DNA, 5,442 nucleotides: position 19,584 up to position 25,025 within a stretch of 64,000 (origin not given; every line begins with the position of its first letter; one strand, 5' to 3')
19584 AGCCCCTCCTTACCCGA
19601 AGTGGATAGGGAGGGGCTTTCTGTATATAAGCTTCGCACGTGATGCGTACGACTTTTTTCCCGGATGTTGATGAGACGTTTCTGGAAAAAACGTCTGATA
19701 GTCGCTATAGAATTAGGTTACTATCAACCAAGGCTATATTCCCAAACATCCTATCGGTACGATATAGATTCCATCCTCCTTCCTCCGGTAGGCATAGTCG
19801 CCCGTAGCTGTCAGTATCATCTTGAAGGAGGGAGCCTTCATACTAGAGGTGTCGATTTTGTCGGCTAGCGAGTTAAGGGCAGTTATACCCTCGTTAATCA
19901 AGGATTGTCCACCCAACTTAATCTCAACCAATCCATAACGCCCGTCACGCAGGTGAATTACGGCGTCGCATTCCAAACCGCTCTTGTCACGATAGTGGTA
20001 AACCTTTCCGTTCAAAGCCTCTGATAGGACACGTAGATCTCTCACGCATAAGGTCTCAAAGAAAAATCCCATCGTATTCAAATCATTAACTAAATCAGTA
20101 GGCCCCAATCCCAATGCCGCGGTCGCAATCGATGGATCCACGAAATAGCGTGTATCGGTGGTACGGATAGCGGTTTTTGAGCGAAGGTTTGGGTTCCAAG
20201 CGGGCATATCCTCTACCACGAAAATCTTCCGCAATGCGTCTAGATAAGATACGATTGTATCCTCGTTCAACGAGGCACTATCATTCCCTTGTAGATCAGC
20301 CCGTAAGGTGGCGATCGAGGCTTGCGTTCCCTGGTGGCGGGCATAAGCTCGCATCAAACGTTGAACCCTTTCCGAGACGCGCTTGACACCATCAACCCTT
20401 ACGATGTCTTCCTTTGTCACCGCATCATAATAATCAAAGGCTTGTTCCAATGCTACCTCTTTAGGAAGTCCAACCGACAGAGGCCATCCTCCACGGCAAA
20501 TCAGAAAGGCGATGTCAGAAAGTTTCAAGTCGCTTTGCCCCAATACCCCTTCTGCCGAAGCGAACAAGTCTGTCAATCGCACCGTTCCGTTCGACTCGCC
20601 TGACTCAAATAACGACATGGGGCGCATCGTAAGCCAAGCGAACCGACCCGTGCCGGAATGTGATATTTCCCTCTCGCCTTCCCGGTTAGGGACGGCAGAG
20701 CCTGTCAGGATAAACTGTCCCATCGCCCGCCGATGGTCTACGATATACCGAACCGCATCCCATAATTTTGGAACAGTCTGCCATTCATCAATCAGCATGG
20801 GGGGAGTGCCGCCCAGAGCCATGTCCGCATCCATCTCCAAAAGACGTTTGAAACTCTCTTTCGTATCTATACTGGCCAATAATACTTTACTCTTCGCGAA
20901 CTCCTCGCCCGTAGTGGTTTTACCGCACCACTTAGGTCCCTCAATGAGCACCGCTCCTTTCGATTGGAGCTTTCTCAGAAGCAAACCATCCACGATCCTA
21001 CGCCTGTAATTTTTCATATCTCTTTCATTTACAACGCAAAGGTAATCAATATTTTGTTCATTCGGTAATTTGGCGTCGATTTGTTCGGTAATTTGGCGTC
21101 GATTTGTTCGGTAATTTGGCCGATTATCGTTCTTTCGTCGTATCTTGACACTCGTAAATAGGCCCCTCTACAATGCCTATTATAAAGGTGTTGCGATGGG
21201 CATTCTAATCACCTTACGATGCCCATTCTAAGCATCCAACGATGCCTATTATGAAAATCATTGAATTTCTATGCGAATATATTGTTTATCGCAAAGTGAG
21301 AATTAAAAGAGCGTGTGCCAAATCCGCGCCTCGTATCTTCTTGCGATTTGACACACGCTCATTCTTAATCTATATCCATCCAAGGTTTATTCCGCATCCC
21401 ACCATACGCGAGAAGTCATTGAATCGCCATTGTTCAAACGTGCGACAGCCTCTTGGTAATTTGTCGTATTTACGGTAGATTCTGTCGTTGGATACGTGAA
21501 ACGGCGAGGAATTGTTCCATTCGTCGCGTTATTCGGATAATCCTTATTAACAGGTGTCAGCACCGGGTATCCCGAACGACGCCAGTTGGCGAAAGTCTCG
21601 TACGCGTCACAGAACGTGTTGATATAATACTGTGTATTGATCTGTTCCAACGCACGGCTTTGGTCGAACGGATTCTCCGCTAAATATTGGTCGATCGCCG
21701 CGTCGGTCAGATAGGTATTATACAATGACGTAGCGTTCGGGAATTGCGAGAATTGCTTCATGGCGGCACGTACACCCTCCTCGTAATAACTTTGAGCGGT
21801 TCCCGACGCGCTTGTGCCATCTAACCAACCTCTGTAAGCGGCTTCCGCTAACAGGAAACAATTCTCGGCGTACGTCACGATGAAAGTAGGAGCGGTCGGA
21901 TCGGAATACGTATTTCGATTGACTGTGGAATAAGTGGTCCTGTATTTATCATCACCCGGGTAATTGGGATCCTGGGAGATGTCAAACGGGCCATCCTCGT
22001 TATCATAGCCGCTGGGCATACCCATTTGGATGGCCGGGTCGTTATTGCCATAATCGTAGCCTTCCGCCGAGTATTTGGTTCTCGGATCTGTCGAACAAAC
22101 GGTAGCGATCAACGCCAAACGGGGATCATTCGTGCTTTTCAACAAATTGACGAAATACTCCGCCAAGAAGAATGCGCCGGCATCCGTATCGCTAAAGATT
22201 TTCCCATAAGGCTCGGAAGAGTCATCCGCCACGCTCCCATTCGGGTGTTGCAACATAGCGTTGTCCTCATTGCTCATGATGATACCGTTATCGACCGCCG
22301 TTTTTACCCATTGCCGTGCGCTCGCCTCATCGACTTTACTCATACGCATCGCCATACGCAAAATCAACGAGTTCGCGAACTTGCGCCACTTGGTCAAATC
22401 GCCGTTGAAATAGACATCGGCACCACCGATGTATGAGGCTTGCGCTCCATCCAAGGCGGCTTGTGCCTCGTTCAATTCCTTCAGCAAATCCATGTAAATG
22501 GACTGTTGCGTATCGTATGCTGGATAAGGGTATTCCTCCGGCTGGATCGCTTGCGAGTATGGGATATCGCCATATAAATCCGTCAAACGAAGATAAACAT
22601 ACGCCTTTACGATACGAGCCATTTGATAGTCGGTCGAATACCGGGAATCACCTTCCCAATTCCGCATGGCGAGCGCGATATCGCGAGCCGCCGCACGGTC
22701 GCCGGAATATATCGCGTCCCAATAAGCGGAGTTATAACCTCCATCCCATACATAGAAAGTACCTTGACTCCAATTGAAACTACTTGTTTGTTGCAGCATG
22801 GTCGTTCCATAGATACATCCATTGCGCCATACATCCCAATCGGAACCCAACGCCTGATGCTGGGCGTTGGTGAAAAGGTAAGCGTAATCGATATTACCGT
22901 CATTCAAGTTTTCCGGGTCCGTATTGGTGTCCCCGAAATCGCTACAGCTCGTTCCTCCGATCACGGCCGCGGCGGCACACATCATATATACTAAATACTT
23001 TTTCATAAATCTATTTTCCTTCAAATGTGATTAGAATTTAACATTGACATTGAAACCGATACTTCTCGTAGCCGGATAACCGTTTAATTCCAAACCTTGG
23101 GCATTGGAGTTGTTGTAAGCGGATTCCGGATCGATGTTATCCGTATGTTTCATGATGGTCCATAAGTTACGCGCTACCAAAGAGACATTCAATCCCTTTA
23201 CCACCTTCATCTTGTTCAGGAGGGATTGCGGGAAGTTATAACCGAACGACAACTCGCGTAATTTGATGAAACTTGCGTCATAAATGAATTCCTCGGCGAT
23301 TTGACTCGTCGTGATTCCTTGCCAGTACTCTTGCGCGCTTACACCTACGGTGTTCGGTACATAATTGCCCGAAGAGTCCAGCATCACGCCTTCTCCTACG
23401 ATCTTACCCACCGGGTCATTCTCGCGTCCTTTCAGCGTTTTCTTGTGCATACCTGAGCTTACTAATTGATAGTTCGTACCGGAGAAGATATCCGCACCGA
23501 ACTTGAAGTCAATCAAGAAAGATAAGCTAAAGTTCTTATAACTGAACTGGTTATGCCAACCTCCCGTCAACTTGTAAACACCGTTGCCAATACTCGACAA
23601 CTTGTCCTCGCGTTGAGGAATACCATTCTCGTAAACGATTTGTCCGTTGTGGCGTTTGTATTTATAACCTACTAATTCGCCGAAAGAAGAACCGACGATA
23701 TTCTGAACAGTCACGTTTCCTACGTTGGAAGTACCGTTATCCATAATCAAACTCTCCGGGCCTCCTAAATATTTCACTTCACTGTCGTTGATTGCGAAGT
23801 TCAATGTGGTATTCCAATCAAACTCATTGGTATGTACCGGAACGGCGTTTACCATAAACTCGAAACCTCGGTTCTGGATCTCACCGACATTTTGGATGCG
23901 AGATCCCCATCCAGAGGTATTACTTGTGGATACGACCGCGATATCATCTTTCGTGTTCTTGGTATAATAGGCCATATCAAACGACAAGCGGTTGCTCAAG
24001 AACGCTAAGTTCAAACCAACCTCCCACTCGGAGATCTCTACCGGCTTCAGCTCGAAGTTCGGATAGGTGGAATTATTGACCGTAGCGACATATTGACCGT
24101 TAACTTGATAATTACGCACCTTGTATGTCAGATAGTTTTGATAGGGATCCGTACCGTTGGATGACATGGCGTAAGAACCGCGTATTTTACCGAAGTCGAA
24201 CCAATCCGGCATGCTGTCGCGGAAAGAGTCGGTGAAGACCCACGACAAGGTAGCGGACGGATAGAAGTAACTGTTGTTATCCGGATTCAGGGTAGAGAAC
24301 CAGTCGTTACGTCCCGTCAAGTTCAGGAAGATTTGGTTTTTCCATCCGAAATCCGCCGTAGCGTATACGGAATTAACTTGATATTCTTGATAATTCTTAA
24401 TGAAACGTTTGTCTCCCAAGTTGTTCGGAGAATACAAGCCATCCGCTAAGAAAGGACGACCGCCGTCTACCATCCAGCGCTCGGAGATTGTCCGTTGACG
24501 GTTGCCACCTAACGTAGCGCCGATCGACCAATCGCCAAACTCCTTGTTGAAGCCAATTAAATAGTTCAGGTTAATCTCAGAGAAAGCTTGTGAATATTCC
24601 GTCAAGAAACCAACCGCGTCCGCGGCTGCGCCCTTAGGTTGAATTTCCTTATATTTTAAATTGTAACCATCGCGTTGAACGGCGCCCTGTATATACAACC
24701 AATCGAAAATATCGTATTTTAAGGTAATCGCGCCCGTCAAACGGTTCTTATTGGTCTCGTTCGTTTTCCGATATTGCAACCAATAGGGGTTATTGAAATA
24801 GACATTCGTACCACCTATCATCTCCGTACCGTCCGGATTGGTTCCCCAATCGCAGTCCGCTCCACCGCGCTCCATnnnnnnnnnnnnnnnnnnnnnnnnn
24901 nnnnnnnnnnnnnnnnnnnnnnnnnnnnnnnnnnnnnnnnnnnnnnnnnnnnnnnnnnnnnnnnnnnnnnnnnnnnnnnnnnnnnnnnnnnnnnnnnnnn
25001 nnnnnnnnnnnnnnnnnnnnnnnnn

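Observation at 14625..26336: ~11.6 kb invertible two-way SusC/SusD switch bounded by Tsr0667-type recombination sites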

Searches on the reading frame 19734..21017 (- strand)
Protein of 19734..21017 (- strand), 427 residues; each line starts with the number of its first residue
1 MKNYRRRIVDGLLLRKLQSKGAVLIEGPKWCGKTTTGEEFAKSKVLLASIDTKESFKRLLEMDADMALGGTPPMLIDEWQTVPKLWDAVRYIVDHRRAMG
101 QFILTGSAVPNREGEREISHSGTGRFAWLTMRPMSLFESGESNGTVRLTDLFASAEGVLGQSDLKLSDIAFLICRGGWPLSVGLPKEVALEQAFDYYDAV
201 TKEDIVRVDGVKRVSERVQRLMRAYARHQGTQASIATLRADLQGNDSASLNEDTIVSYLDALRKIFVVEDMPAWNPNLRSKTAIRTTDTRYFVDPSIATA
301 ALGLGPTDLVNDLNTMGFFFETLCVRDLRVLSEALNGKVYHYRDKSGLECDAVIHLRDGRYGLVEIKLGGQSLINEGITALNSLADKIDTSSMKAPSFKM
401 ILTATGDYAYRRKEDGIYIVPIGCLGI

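Call 9: search_protein_families(library=pfam, proteins=[window:19734-21017:-])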
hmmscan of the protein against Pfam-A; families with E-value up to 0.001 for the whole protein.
window:19734-21017:- (427 aa): 2 families
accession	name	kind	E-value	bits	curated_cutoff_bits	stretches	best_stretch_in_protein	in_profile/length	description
PF13635.12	DUF4143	-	6.6e-32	110.9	28.1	1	203-368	2-159/160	Domain of unknown function (DUF4143)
PF13173.12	AAA_14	-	1.7e-15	57.6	27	1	21-138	3-127/129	AAA domain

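Call 52: find_encoding_contigs(protein=window:19734-21017:-, flank=8000, max_places=10)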
Protein window:19734-21017:- (427 aa): 6 contigs read that carry it; 2 places shown.
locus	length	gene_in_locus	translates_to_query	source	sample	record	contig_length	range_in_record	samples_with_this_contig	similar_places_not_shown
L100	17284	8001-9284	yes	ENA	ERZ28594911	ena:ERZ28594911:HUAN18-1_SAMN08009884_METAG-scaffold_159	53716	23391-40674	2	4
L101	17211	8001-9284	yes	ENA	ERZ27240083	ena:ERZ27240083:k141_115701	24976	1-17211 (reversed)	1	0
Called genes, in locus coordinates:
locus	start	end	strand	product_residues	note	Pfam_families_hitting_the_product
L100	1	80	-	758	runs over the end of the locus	PF17678:Glyco_hydro_92N, PF07971:Glyco_hydro_92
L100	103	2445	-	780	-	PF17678:Glyco_hydro_92N, PF07971:Glyco_hydro_92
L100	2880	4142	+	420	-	PF13620:CarboxypepD_reg, PF13715:CarbopepD_reg_2, PF07715:Plug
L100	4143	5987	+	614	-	PF00593:TonB_dep_Rec_b-barrel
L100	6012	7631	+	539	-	PF12741:SusD-like, PF12771:SusD-like_2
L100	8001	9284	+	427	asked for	PF13173:AAA_14, PF13635:DUF4143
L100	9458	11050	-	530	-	PF14322:SusD-like_3, PF07980:SusD_RagB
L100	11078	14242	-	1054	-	PF13620:CarboxypepD_reg, PF13715:CarbopepD_reg_2, PF07715:Plug, PF00593:TonB_dep_Rec_b-barrel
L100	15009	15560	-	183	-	PF21349:RUBY_RBDX, PF00210:Ferritin (weak), PF02915:Rubrerythrin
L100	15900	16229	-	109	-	PF13591:MerR_2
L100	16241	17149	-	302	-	PF00226:DnaJ, PF01556:DnaJ_C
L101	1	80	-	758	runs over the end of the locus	PF17678:Glyco_hydro_92N, PF07971:Glyco_hydro_92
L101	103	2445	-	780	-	PF17678:Glyco_hydro_92N, PF07971:Glyco_hydro_92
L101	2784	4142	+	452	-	PF13620:CarboxypepD_reg, PF13715:CarbopepD_reg_2, PF07715:Plug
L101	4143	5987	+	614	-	PF00593:TonB_dep_Rec_b-barrel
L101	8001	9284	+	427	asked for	PF13173:AAA_14, PF13635:DUF4143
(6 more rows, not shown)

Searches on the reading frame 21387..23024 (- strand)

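Call 9: search_protein_families(library=pfam, proteins=[window:21387-23024:-])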
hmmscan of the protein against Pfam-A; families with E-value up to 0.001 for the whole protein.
window:21387-23024:- (545 aa): 3 families
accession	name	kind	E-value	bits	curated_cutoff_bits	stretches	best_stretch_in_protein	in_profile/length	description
PF12771.13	SusD-like_2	-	1.6e-80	271.5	27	1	48-512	10-415/415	Starch-binding associating with outer membrane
PF12741.13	SusD-like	-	7.3e-67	226.9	27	1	71-543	52-495/495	Susd and RagB outer membrane lipoprotein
PF14322.12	SusD-like_3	-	3.5e-06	27.8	27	1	62-191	34-165/191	Starch-binding associating with outer membrane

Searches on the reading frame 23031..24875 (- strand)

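Call 9: search_protein_families(library=pfam, proteins=[window:23031-24875:-])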
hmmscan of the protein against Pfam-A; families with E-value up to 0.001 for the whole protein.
window:23031-24875:- (614 aa): 1 family
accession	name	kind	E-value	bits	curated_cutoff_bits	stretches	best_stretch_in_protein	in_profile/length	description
PF00593.30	TonB_dep_Rec_b-barrel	-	1.7e-18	68.2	27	1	11-406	31-377/436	TonB dependent receptor-like, beta-barrel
